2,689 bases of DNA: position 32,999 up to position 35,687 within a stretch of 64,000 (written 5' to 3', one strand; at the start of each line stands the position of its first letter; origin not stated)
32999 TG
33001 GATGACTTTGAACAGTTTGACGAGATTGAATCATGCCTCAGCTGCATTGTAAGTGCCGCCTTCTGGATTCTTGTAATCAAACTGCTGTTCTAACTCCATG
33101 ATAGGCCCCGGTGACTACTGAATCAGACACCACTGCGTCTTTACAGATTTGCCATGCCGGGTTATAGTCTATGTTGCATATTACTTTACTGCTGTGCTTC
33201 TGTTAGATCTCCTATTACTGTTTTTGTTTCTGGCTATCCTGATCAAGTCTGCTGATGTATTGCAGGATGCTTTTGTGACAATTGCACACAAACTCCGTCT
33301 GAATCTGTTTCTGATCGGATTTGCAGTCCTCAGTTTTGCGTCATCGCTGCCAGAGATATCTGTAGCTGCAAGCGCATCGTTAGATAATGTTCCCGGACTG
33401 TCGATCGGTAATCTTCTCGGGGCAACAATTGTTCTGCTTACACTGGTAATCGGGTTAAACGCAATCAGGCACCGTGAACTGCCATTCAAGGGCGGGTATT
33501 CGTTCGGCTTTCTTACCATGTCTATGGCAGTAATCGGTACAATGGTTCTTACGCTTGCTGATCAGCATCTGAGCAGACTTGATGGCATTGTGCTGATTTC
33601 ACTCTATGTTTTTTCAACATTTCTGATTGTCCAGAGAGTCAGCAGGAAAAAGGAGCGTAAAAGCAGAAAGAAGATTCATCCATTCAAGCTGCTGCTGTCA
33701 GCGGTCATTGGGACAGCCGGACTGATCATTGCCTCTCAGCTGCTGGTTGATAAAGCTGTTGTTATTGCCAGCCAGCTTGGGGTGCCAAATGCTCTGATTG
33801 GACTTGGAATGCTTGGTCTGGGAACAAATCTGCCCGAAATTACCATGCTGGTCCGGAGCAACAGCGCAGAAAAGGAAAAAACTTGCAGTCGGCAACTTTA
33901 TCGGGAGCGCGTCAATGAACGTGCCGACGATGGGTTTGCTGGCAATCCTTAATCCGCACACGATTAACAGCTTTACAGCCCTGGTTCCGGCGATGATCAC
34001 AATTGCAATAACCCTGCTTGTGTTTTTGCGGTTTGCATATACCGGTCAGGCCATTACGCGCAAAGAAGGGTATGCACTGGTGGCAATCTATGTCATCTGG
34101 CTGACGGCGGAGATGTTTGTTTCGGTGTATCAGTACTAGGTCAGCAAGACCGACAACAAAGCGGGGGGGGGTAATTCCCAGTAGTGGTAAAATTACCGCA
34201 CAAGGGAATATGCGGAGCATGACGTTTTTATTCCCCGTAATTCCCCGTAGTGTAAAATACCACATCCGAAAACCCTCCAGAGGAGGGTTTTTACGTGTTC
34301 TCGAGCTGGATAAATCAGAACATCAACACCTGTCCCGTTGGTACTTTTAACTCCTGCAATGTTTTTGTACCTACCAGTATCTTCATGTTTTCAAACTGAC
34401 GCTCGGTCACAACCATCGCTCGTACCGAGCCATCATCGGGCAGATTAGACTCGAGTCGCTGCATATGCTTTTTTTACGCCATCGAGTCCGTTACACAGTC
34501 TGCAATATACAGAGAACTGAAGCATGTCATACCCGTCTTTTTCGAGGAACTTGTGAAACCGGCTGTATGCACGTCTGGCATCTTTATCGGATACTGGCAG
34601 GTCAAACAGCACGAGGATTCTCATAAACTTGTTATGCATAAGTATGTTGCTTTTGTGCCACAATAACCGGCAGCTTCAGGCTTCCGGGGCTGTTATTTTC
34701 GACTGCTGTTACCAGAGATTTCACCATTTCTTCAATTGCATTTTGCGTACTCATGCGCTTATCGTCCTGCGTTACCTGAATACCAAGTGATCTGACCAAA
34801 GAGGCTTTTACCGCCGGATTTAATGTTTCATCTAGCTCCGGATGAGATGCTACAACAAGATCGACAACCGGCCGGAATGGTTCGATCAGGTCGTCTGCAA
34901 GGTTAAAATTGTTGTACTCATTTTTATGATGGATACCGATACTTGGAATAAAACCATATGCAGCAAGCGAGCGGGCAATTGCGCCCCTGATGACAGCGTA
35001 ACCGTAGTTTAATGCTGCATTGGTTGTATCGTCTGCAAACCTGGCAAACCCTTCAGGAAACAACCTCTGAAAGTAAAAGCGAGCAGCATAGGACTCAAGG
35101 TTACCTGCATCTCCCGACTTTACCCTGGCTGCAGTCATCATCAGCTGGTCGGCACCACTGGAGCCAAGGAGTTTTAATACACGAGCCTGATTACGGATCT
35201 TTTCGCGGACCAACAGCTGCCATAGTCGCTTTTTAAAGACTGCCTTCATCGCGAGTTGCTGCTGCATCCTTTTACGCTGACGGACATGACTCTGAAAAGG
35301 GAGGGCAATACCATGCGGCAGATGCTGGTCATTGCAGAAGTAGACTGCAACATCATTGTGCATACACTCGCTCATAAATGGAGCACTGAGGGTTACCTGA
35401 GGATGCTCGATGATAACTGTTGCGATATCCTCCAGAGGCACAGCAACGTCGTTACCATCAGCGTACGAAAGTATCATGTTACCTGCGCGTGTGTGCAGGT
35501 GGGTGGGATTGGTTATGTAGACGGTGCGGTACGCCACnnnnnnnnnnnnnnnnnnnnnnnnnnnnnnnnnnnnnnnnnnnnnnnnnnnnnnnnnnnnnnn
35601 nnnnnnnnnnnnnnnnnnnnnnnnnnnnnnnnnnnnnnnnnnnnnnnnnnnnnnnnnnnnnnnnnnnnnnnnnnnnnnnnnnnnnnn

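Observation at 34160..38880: AT-richer type II-C cas9-cas1-cas2 island flanked by a shared 12-mer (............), with no leader-array unit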

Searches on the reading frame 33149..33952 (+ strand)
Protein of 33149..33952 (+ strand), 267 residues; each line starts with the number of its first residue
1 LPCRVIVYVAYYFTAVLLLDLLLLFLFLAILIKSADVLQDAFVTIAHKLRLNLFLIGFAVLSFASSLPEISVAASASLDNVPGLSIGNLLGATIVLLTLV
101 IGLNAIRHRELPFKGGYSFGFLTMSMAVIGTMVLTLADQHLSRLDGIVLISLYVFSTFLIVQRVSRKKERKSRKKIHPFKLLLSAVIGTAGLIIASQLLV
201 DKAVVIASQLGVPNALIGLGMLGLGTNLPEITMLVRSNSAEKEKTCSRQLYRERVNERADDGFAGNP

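Call 11: search_protein_families(library=ncbifam, proteins=[window:33149-33952:+])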
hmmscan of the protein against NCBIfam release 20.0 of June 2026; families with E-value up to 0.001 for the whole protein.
window:33149-33952:+ (267 aa): 2 families
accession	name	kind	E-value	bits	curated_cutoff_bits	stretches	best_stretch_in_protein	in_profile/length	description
TIGR00367.1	TIGR00367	hypoth_equivalog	2.3e-31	109.1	179.65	1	18-236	2-230/312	calcium/sodium antiporter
NF008005.0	PRK10734.1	equivalog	2.9e-22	79.2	432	1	18-236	2-230/325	calcium/sodium antiporter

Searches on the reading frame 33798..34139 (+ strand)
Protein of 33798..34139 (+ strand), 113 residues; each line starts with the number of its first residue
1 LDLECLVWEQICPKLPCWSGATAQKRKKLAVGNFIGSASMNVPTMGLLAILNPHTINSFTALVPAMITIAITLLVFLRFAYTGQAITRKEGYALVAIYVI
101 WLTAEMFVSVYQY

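Call 11: search_protein_families(library=ncbifam, proteins=[window:33798-34139:+])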
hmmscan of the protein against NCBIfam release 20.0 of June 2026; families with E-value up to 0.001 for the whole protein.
window:33798-34139:+ (113 aa): 2 families
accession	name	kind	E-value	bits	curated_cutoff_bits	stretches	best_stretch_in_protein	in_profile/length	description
TIGR00367.1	TIGR00367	hypoth_equivalog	1.8e-08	33.8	179.65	1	23-101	233-312/312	calcium/sodium antiporter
NF008005.0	PRK10734.1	equivalog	1.1e-06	28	432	1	17-108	227-319/325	calcium/sodium antiporter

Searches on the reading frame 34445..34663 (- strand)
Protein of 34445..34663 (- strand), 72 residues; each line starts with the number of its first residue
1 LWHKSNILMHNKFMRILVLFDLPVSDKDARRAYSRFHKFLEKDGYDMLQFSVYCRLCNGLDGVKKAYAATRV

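Call 11: search_protein_families(library=ncbifam, proteins=[window:34445-34663:-])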
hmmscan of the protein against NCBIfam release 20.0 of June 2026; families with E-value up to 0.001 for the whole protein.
window:34445-34663:- (72 aa): 1 family
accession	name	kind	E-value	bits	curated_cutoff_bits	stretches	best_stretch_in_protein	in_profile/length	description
TIGR01573.1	cas2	equivalog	2.2e-12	47.1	24.5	1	14-61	1-46/96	CRISPR-associated endonuclease Cas2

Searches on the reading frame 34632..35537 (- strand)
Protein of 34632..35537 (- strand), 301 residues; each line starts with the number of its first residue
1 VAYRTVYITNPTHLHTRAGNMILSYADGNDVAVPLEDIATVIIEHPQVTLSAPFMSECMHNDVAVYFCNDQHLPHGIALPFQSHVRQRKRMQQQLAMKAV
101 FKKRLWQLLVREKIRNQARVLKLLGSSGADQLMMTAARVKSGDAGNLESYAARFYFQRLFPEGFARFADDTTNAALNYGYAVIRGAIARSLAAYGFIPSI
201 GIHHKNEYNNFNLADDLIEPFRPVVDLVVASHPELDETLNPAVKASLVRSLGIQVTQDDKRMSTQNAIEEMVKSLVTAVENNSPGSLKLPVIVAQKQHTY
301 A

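Call 11: search_protein_families(library=ncbifam, proteins=[window:34632-35537:-])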
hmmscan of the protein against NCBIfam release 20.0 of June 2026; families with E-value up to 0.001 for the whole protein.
window:34632-35537:- (301 aa): 9 families
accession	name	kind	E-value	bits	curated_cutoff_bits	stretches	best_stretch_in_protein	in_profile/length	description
TIGR03639.1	cas1_NMENI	exception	1e-85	287.5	120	1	3-276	1-278/278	type II CRISPR-associated endonuclease Cas1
TIGR00287.1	cas1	equivalog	1.8e-26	93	71.7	1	5-281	1-321/327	CRISPR-associated endonuclease Cas1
NF049935.1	cas4g_cas1g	exception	1.4e-20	73.3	560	1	4-226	215-461/546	CRISPR-associated endonuclease Cas4g/Cas1g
TIGR04093.1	cas1_CYANO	exception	2.9e-20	72.5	385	1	5-231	2-254/334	type I-D CRISPR-associated endonuclease Cas1d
TIGR04329.1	cas1_PREFRAN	exception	4e-14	52.4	300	1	6-237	10-254/317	type V CRISPR-associated endonuclease Cas1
TIGR03640.1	cas1_DVULG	exception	6e-13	48.7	385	2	166-225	194-253/340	type I-C CRISPR-associated endonuclease Cas1c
TIGR03983.1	cas1_MYXAN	equivalog_domain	1.8e-10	40.3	358.05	1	159-230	192-265/347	type I-MYXAN CRISPR-associated endonuclease Cas1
TIGR03641.1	cas1_HMARI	exception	4e-10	39.5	304.1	1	5-225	2-237/324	type I-B CRISPR-associated endonuclease Cas1b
TIGR03638.1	cas1_ECOLI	exception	5e-08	32.5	215.6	1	6-212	14-212/269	type I-E CRISPR-associated endonuclease Cas1e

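Call 76: find_encoding_contigs(protein=window:34632-35537:-, flank=6000, max_places=8)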
Protein window:34632-35537:- (301 aa): 4 contigs read that carry it; 2 places shown.
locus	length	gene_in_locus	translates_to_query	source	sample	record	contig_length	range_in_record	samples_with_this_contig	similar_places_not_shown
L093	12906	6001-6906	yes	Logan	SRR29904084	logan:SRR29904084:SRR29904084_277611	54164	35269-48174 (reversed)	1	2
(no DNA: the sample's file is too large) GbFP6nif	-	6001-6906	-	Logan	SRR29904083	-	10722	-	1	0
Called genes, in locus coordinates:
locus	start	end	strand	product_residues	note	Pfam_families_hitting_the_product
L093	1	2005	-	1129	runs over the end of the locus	PF02811:PHP, PF07733:DNA_pol3_alpha, PF17657:DNA_pol3_finger, PF14579:HHH_6, PF01336:tRNA_anti-codon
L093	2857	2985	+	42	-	-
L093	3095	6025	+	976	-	PF13395:HNH_4, PF18541:RuvC_III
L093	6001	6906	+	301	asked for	PF01867:Cas_Cas1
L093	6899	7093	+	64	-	PF09827:CRISPR_Cas2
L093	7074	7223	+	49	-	-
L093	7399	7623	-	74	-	-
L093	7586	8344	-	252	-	PF01699:Na_Ca_ex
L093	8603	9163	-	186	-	-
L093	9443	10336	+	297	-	PF00483:NTP_transferase, PF12804:NTP_transf_3 (weak)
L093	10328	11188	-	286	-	PF03033:Glyco_transf_28, PF04101:Glyco_tran_28_C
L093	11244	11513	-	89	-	PF03033:Glyco_transf_28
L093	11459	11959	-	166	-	PF07314:Lit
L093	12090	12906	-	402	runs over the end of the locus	PF01098:FTSW_RODA_SPOVE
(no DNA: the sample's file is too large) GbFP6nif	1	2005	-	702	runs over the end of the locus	?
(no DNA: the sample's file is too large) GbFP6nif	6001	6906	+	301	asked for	PF01867:Cas_Cas1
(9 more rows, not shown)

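Call 85: search_protein_families(library=padloc, proteins=[window:34632-35537:-], max_evalue=0.00001)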
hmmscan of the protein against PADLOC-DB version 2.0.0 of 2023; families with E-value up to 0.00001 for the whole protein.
window:34632-35537:- (301 aa): 27 families (the best 25 are shown)
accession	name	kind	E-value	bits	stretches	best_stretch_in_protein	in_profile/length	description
PDLC02061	Cas1_II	-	3.9e-108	359.4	1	1-295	30-306/335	-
PDLC01333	Cas1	-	2.2e-86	287.6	1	3-275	1-270/270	"CAS-I,CAS-II,CAS-III,CAS-IV,CAS-V,CAS-VI; acquisition_1"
PDLC00926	Cas1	-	2.6e-86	287.5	1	3-276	1-278/278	"CRISPR-associated endonuclease Cas1, subtype II/NMENI"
PDLC01741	Cas1_IIIa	-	2.8e-65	218.6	1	28-293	28-297/301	-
PDLC01248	Cas1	-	5.6e-53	178.3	1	4-280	1-288/289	"CAS-I,CAS-II,CAS-III,CAS-IV,CAS-V,CAS-VI; acquisition_1"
PDLC01449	Cas1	-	6.5e-49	164.7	1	4-282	2-283/285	"CAS-I,CAS-II,CAS-III,CAS-IV,CAS-V,CAS-VI; acquisition_1"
PDLC00928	Cas1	-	4.5e-43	145.4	1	4-277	1-289/315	Cas1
PDLC01608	Cas1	-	1.9e-30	104.3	1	7-231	2-241/276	"CAS-I,CAS-II,CAS-III,CAS-IV,CAS-V,CAS-VI; acquisition_1"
PDLC01249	Cas1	-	3.3e-27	93.6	1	6-231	1-234/246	"CAS-I,CAS-II,CAS-III,CAS-IV,CAS-V,CAS-VI; acquisition_1"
PDLC00927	Cas1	-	4.8e-27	93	1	5-281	1-321/327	CRISPR-associated endonuclease Cas1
PDLC01747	Cas1g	-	1.3e-25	88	1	6-226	200-438/523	-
PDLC02025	Cas1d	-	6.5e-23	79.7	1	5-229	3-238/316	-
PDLC02062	Cas1_II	-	2e-21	74.7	1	17-269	16-294/317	-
PDLC02063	Cas1_IIIb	-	5.8e-21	72.7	1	26-230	333-547/617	-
PDLC02066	Cas1b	-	4.2e-20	70.3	1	165-231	189-255/322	-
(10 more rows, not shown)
